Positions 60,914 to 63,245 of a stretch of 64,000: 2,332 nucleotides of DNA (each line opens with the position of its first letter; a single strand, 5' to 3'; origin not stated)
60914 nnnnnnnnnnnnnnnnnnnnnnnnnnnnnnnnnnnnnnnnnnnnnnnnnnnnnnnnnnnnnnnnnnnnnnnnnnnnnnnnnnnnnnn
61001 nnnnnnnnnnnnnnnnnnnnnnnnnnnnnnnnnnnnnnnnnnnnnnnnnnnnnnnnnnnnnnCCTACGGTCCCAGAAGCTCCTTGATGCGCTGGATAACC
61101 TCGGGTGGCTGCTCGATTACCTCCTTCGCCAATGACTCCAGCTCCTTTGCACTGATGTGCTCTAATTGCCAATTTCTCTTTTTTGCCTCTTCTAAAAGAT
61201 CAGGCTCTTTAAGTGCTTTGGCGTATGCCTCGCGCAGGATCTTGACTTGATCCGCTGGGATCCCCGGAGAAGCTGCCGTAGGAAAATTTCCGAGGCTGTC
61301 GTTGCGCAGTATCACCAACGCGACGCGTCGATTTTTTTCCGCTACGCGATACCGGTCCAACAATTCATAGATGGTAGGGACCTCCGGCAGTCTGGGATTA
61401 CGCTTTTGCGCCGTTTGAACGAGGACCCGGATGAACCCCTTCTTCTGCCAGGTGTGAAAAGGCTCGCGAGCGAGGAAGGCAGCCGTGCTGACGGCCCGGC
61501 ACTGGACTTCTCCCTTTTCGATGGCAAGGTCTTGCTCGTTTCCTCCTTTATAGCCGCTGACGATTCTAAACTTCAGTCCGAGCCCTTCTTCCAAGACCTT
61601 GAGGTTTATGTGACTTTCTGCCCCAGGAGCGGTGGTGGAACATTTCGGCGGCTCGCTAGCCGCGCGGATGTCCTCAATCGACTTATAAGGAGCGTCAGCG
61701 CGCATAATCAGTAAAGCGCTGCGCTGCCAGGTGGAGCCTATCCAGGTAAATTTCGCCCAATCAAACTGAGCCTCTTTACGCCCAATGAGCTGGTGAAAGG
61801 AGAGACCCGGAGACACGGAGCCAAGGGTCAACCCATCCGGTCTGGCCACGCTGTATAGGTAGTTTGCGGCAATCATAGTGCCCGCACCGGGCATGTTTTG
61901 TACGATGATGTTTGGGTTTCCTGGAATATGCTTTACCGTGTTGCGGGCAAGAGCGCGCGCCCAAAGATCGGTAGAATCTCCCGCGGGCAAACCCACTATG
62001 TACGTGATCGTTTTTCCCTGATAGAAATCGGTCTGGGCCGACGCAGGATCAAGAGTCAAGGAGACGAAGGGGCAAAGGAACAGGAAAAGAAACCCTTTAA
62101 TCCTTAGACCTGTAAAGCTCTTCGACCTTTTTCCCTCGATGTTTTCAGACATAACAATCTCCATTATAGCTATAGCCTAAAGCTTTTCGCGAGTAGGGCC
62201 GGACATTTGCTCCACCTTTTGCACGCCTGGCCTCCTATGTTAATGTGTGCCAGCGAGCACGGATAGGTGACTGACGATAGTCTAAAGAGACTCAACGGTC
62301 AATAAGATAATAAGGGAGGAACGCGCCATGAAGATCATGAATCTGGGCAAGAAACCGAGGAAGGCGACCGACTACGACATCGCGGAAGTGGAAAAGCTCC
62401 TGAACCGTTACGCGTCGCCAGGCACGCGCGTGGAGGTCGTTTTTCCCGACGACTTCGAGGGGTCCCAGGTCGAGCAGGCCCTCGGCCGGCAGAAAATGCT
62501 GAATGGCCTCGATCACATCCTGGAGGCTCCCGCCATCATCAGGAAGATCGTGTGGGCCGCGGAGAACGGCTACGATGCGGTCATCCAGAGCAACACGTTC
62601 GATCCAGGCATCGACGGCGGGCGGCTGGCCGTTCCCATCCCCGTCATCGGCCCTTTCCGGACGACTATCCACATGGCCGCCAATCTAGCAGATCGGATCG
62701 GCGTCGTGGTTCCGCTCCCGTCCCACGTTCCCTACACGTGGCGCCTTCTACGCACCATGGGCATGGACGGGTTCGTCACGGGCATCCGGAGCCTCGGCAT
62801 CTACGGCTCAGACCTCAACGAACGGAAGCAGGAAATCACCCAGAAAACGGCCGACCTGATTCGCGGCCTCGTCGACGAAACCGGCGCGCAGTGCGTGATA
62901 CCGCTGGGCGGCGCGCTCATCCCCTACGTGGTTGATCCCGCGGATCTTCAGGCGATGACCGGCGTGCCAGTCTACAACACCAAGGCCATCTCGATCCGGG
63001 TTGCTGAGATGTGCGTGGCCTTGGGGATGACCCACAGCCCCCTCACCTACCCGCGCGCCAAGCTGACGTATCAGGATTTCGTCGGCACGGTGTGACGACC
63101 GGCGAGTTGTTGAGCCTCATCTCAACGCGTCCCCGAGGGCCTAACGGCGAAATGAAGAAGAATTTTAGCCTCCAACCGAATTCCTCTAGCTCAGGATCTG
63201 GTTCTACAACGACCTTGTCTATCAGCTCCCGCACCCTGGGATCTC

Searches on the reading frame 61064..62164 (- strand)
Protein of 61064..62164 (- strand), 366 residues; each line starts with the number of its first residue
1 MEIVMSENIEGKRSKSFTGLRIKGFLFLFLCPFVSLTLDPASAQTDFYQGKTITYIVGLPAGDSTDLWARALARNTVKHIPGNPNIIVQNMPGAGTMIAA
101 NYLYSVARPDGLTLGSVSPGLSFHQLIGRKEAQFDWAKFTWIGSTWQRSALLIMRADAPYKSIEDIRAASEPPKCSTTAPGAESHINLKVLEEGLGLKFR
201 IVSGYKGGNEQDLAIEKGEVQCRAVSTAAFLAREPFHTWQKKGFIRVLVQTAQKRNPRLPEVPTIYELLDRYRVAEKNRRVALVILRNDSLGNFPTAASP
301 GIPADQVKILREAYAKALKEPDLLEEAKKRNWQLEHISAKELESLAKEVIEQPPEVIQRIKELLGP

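Call 23: search_protein_families(library=pfam, proteins=[window:61064-62164:-], max_evalue=0.00001)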
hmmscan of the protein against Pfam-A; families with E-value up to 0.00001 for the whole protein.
window:61064-62164:- (366 aa): 1 family
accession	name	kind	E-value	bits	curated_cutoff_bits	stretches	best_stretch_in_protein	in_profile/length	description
PF03401.19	TctC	-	2.9e-20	73.4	27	1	69-360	2-272/274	Tripartite tricarboxylate transporter family receptor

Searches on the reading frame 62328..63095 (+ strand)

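Call 23: search_protein_families(library=pfam, proteins=[window:62328-63095:+], max_evalue=0.00001)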
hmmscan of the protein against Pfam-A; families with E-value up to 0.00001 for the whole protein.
window:62328-63095:+ (255 aa): 1 family
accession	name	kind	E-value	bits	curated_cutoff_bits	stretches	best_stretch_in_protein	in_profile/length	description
PF01177.27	Asp_Glu_race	-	1.4e-16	61.4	31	1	27-223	22-208/211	Asp/Glu/Hydantoin racemase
